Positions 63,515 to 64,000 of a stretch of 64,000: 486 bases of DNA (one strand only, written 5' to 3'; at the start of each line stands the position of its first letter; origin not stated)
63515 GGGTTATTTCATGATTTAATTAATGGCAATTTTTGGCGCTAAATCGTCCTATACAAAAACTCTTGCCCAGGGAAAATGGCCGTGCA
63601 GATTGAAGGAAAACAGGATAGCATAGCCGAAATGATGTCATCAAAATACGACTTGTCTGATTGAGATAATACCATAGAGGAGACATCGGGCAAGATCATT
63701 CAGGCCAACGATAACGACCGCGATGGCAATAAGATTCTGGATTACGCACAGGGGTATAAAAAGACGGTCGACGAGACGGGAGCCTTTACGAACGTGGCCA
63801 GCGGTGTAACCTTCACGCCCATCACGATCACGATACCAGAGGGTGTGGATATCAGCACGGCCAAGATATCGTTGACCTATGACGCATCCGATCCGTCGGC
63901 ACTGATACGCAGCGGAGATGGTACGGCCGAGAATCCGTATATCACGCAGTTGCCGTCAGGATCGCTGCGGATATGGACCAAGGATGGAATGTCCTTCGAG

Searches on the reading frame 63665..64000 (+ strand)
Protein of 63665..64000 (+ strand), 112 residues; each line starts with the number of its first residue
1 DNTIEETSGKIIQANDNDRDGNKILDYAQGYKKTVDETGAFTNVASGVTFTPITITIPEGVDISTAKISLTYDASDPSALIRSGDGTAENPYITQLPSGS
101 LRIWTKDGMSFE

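Call 7: search_protein_families(library=pfam, max_evalue=1, proteins=[window:63665-64000:+])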
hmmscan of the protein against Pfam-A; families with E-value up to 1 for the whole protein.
window:63665-64000:+ (112 aa): 0 families

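Call 23: find_related_loci(query=window:63665-64000:+, collection=genome_contigs, flank=10000)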
Query window:63665-64000:+ (112 aa) in genome_contigs; peptide patterns used: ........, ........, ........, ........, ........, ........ (x = any residue, [..] = any of these).
484 stretches matched a pattern; 19 encode a relative of the query (tblastn E <= 1e-3); 19 distinct loci.
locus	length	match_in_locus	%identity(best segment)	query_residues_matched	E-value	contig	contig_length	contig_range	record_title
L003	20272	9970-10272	45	9-110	1e-21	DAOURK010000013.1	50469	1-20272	MAG TPA_asm: Pseudomonadota bacterium isolate CSMAG_150 CSMAG_150_k141_107916_length_50469_cov_1267.8914, whole genome s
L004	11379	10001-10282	38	9-108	1e-15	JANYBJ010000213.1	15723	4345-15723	MAG: bacterium isolate GL140_5_metabat_74_sub GL140_5_k141_3857826, whole genome shotgun sequence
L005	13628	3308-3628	38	1-108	1e-15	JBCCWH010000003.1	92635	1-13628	MAG: Planctomycetota bacterium isolate P01_E01_bin.8 k141_1332859_length_92635_cov_60.0121, whole genome shotgun sequenc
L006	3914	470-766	35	9-107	1e-15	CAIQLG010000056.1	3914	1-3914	MAG: uncultured Lentisphaerae bacterium isolate AM-lipid-01-D10_bin-0339 genome assembly, contig: bin-0339:056/606, whol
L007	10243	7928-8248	34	9-112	1e-15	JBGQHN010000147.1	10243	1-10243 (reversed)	MAG: Planctomycetia bacterium isolate OBJ2_061818_070_71 k141_2393611_length_10243_cov_10.7852, whole genome shotgun seq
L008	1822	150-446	35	9-107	1e-15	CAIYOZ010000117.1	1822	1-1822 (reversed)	MAG: uncultured Bacteroidales bacterium isolate AM-2014_bin-3998 genome assembly, contig: bin-3998:117/450, whole genome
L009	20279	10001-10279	41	9-108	2e-15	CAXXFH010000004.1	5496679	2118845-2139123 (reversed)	MAG: Thermoguttaceae bacterium isolate 312aca04-849c-440b-8203-9b7a9de13541 genome assembly, contig: contig_4, whole gen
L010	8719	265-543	39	9-108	3e-14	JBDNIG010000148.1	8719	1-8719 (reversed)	MAG: Rhodopirellula sp. isolate concoct.60.WLB k141_243202, whole genome shotgun sequence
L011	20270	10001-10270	38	9-108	2e-13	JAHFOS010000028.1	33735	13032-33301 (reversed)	MAG: bacterium isolate nzgw509 NODE_1299_length_33736_cov_3.684843, whole genome shotgun sequence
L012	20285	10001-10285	33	9-104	4e-13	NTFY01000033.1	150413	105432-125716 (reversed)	Rhodopirellula sp. SM50 Rhodopilula_apulia_SM50_contig_33, whole genome shotgun sequence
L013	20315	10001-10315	37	1-108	4e-13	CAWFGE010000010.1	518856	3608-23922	MAG: uncultured Planctomycetaceae bacterium isolate MFD05684.bin.1.171 genome assembly, contig: contig_21170, whole geno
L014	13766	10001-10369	35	1-108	8e-13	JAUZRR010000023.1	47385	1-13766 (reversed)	MAG: Planctomycetota bacterium isolate GS19_ROV14_R08-AMOR20_M0799 AMOR20_M0799_contig23, whole genome shotgun sequence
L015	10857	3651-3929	33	9-108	5e-12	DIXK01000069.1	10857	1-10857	MAG TPA_asm: Verrucomicrobia subdivision 3 bacterium UBA6082 UBA6082_contig_8474, whole genome shotgun sequence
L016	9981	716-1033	30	1-112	8e-12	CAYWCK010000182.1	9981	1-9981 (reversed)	MAG TPA_asm: uncultured Bifidobacteriaceae bacterium isolate binchicken_co118_301 genome assembly, contig: NODE_8014_len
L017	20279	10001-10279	33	9-108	1e-10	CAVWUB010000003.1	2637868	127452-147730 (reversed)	MAG: uncultured Planctomycetaceae bacterium isolate MFD03066.bin.1.8 genome assembly, contig: contig_4024, whole genome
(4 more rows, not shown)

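Call 27: search_protein_families(library=pfam, max_evalue=0.01, proteins=[L003:6421-12222:+, L007:6521-10123:+, L009:8348-11662:+, L011:8207-11854:+, L013:7886-12013:+, L014:9557-12295:+, L017:8861-12739:+])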
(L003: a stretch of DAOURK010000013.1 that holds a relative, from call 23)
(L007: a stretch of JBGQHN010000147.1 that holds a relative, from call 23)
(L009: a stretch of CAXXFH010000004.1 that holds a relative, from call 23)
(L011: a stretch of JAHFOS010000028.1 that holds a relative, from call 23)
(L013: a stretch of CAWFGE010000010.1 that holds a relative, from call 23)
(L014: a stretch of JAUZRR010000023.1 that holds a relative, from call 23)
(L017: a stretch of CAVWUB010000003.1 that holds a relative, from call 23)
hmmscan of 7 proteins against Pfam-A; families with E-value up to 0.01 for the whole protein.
L003:6421-12222:+ (1934 aa): 1 family
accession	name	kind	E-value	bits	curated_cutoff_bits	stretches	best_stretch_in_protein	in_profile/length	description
PF05990.18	DUF900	-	0.0014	18.6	20.5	1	1571-1684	15-113/232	Alpha/beta hydrolase of unknown function (DUF900)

L007:6521-10123:+ (1201 aa): 0 families

L009:8348-11662:+ (1105 aa): 0 families

L011:8207-11854:+ (1216 aa): 1 family
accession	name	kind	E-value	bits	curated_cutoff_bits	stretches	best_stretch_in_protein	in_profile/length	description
PF05990.18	DUF900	-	0.0003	20.8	20.5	1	1007-1104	20-114/232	Alpha/beta hydrolase of unknown function (DUF900)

L013:7886-12013:+ (1376 aa): 1 family
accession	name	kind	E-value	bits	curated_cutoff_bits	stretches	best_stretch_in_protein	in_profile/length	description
PF03160.20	Calx-beta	-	7.6e-10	39.3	27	1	50-168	7-118/119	Calx-beta domain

L014:9557-12295:+ (913 aa): 0 families

L017:8861-12739:+ (1293 aa): 0 families

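Call 70: find_homologous_proteins(query=window:63665-64000:+, max_evalue=0.001)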
Query window:63665-64000:+: no candidate shares three 5-residue words with the query. No homologue found.
